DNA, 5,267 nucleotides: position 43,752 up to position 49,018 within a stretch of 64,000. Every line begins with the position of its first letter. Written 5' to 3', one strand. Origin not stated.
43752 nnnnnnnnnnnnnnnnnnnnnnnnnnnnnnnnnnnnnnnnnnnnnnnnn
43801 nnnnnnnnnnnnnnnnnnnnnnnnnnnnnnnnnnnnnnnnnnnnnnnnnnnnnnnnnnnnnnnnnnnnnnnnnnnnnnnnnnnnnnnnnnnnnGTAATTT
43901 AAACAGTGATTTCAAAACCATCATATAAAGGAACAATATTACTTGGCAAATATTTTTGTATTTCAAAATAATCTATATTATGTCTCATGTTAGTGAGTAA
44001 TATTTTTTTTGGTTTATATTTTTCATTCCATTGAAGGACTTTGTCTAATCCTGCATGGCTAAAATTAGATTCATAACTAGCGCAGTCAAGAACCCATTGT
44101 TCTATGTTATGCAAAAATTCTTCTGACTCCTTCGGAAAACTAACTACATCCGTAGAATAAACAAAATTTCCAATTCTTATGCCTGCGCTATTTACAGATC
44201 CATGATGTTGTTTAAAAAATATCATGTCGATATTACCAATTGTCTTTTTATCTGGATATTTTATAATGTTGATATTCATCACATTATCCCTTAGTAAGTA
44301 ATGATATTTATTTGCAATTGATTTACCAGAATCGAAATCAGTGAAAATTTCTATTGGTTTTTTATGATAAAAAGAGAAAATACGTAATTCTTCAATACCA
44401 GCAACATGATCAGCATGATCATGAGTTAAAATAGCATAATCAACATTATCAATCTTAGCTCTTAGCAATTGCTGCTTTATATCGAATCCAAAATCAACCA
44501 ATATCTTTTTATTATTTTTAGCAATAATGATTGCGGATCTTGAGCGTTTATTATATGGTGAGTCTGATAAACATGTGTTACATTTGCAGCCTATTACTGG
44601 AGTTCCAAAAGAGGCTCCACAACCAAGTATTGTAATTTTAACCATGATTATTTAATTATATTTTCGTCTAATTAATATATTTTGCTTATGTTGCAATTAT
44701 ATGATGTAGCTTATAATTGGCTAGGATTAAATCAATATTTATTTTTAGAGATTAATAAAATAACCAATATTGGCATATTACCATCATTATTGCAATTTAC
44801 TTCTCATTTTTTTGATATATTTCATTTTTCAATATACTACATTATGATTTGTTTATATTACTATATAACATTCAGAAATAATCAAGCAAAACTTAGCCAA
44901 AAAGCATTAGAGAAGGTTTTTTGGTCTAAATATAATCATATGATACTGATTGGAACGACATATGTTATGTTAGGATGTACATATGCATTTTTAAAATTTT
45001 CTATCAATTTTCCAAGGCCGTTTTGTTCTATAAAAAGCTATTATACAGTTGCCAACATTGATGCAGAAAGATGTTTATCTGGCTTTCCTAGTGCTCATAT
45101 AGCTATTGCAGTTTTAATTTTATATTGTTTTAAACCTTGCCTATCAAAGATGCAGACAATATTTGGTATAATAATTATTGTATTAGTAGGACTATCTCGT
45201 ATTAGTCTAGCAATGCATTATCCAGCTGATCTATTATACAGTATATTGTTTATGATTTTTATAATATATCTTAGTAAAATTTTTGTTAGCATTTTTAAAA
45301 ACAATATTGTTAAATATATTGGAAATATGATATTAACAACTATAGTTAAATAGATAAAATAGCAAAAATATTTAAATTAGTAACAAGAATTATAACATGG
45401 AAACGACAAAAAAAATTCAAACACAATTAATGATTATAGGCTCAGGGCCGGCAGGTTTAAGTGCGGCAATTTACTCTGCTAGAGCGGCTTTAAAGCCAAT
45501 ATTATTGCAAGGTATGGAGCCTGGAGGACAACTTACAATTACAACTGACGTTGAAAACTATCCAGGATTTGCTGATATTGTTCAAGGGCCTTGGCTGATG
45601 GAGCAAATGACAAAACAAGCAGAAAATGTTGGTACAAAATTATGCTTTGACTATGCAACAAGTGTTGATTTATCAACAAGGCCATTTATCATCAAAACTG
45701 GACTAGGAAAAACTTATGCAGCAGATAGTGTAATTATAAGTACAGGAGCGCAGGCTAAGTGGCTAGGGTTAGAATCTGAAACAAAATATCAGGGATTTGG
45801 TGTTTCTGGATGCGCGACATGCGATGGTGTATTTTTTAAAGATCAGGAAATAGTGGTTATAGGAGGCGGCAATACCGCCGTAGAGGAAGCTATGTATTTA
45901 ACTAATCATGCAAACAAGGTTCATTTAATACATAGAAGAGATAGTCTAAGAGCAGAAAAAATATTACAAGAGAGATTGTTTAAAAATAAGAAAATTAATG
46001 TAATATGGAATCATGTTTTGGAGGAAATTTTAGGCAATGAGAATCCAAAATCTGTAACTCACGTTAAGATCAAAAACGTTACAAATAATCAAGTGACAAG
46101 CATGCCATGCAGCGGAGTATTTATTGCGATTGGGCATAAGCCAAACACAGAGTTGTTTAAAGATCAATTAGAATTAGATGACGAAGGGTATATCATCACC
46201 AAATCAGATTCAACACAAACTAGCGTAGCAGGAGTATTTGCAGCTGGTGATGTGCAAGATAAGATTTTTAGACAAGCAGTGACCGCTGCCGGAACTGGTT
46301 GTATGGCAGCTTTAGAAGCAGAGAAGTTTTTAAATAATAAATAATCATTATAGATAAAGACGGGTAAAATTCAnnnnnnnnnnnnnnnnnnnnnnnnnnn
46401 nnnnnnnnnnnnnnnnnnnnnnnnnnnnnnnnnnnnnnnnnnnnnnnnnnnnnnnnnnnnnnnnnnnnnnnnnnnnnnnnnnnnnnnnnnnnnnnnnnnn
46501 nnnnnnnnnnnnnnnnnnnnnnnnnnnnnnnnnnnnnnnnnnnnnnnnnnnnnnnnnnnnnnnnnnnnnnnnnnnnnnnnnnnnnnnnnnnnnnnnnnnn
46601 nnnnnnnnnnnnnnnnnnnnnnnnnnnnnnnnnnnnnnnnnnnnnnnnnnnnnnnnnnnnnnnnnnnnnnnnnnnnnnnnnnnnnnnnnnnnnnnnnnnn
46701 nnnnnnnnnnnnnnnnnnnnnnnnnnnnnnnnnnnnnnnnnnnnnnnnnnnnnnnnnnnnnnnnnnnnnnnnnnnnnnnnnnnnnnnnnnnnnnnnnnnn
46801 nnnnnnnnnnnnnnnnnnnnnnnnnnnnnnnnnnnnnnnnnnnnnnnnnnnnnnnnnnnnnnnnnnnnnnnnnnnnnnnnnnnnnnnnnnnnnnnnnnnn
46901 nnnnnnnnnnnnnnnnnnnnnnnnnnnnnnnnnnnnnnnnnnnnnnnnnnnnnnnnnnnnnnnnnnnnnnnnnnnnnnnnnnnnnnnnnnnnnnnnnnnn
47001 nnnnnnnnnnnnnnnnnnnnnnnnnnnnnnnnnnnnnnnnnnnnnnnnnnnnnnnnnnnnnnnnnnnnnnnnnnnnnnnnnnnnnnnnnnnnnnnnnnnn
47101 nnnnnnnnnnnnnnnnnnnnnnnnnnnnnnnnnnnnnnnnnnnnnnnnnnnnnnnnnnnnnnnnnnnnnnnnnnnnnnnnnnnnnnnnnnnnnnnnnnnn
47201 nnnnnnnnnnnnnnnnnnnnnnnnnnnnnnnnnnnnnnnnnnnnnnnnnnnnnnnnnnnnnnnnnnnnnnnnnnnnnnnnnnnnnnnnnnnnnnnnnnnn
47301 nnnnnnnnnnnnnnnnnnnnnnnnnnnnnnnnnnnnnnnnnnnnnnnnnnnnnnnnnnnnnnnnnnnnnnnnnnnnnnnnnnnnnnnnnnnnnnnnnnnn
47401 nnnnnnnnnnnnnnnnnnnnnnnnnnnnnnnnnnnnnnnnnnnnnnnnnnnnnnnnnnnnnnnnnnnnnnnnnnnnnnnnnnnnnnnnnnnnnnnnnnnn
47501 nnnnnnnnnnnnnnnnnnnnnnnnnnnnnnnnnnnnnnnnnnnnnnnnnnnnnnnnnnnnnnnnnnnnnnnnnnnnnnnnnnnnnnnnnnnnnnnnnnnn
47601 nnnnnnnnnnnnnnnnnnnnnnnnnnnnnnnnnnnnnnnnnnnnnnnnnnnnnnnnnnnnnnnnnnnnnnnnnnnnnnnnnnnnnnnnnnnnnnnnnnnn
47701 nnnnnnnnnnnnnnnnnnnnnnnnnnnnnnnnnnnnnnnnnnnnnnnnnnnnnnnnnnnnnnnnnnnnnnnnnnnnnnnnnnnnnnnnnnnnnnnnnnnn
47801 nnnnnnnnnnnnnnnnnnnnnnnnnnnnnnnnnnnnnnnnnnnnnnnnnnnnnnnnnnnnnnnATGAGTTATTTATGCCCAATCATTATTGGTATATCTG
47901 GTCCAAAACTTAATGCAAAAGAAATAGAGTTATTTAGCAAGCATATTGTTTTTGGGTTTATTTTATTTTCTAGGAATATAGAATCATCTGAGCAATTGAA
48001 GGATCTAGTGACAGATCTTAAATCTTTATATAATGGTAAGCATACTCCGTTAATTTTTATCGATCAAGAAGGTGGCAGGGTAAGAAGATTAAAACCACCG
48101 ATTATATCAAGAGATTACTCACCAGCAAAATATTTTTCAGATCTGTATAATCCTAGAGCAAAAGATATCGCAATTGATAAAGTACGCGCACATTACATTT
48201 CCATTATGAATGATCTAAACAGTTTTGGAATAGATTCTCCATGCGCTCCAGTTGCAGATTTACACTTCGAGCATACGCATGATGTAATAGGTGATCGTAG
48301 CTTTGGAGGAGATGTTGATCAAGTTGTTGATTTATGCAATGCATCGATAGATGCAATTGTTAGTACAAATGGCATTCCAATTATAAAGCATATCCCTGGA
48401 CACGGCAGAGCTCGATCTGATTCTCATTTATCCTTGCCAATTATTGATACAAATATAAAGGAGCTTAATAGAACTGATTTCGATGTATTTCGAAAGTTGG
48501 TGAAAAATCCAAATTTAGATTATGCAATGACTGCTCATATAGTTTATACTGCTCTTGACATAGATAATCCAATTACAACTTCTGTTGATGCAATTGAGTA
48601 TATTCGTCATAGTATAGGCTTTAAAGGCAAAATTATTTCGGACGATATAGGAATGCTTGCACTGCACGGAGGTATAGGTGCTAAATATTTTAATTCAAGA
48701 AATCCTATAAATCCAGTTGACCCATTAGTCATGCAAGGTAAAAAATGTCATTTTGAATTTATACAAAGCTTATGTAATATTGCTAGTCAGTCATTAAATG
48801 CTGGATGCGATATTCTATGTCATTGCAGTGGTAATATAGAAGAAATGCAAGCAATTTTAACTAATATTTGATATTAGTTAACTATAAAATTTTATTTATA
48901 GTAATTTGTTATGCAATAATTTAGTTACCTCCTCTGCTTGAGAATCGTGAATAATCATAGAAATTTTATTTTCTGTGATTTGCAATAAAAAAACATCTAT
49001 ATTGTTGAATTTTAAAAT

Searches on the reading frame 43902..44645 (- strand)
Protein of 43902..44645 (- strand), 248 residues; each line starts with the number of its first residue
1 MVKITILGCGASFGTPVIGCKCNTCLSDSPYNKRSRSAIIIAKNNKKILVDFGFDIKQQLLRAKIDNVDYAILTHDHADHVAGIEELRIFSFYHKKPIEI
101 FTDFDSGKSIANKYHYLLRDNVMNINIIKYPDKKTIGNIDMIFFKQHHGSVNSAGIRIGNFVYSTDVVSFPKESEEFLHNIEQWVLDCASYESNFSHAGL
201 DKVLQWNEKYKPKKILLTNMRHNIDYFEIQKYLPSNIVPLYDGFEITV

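Call 27: search_protein_families(library=pfam, proteins=[window:43902-44645:-], max_evalue=0.0001)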
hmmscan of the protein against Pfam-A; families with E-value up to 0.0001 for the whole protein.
window:43902-44645:- (248 aa): 2 families
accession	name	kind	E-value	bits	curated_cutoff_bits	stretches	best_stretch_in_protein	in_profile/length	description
PF12706.13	Lactamase_B_2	-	3.8e-23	82.6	27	1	47-218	2-198/200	Beta-lactamase superfamily domain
PF00753.33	Lactamase_B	-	1.3e-10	42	22.7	1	34-88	4-64/196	Metallo-beta-lactamase superfamily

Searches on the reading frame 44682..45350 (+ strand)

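Call 28: search_protein_families(library=pfam, proteins=[window:44682-45350:+], max_evalue=0.0001)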
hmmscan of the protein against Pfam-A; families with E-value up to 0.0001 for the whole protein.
window:44682-45350:+ (223 aa): 2 families
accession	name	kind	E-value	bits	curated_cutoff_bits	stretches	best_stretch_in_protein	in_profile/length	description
PF01569.27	PAP2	-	7.7e-14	52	27.2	1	90-202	5-125/130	PAP2 superfamily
PF14378.12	PAP2_3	-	1.8e-06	28.4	27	1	121-197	113-190/190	PAP2 superfamily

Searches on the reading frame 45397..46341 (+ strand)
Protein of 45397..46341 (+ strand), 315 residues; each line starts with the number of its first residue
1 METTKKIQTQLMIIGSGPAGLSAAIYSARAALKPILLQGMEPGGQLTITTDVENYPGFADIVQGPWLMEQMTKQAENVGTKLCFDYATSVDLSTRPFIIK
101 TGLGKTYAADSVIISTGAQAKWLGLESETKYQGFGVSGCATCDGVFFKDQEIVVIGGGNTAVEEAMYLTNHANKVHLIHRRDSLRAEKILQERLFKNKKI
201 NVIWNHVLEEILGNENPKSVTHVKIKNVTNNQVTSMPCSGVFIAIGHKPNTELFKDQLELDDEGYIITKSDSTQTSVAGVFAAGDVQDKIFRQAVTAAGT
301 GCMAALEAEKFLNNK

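Call 28: search_protein_families(library=pfam, proteins=[window:45397-46341:+], max_evalue=0.0001)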
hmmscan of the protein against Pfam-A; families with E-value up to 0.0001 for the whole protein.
window:45397-46341:+ (315 aa): 8 families
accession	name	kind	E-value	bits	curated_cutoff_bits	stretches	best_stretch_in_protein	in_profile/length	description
PF07992.20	Pyr_redox_2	-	1.5e-55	189.1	26.1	1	10-301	2-291/291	Pyridine nucleotide-disulphide oxidoreductase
PF13738.12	Pyr_redox_3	-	2.7e-22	79.8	30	1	88-284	105-305/305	Pyridine nucleotide-disulphide oxidoreductase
PF00070.33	Pyr_redox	-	7.9e-20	71.6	22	1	152-226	2-80/82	Pyridine nucleotide-disulphide oxidoreductase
PF03486.20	HI0933_like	-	6.8e-06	26.1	50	0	10-41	2-33/244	HI0933-like protein Rossmann domain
PF01266.30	DAO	-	1.6e-05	25.1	27.9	0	12-43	3-35/353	FAD dependent oxidoreductase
PF12831.13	FAD_oxidored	-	3.5e-05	23.7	27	0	11-48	2-40/416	FAD dependent oxidoreductase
PF00890.30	FAD_binding_2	-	3.6e-05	23.6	20.4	0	12-46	3-38/414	FAD binding domain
PF01946.23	Thi4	-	3.8e-05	23.5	26.2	0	6-44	15-55/235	Thi4 family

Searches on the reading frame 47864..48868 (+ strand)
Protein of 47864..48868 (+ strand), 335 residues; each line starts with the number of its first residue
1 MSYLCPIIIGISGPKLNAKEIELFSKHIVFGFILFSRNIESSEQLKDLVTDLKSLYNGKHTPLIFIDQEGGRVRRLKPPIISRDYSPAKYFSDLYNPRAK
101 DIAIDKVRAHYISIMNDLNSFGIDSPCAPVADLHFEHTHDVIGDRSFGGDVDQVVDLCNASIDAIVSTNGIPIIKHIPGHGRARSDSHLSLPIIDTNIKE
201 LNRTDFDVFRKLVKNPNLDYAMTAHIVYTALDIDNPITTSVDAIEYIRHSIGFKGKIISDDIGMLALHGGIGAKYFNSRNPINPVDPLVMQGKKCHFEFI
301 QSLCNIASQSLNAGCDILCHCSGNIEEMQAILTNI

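Call 28: search_protein_families(library=pfam, proteins=[window:47864-48868:+], max_evalue=0.0001)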
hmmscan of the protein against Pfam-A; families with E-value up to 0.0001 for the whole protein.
window:47864-48868:+ (335 aa): 1 family
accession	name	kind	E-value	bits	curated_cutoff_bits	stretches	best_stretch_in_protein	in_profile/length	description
PF00933.27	Glyco_hydro_3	-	5.1e-38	131.7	27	1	15-267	15-258/316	Glycosyl hydrolase family 3 N terminal domain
